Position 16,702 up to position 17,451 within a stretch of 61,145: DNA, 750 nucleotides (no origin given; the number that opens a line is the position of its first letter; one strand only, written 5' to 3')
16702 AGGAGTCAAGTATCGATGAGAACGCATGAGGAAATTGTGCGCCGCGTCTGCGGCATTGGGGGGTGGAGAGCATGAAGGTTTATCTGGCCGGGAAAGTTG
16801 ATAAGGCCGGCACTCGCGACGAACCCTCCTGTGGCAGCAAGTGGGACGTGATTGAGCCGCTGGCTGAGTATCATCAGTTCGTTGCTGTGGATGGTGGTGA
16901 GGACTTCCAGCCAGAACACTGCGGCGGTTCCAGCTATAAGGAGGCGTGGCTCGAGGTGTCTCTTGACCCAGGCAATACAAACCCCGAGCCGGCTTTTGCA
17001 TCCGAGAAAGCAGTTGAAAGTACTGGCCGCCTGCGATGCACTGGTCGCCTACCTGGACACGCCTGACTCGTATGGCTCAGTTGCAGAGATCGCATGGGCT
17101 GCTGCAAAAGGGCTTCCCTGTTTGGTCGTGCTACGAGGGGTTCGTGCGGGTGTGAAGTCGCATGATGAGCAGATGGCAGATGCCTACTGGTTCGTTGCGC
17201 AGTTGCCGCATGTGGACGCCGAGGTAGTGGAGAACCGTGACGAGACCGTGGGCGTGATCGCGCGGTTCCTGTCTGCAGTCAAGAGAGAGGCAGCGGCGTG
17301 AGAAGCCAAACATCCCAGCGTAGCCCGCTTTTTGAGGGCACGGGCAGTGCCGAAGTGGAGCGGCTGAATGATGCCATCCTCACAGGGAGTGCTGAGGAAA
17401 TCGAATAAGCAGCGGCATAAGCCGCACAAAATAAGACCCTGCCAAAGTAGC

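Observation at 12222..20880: Integrase-less, high-GC replicative island with a satellite/PICI-like replication module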

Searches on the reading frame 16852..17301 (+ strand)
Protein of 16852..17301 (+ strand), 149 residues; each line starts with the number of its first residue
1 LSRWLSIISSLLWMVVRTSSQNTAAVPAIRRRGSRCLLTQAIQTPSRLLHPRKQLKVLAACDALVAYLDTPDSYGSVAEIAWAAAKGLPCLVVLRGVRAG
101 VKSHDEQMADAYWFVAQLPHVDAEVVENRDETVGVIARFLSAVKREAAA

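Call 9: search_protein_families(library=pfam, max_evalue=0.01, proteins=[window:16852-17301:+])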
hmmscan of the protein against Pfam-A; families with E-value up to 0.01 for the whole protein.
window:16852-17301:+ (149 aa): 1 family
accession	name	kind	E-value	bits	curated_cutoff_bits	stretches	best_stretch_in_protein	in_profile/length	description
PF05014.21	Nuc_deoxyrib_tr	-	0.00035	21.1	28.8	1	52-108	54-112/117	Nucleoside 2-deoxyribosyltransferase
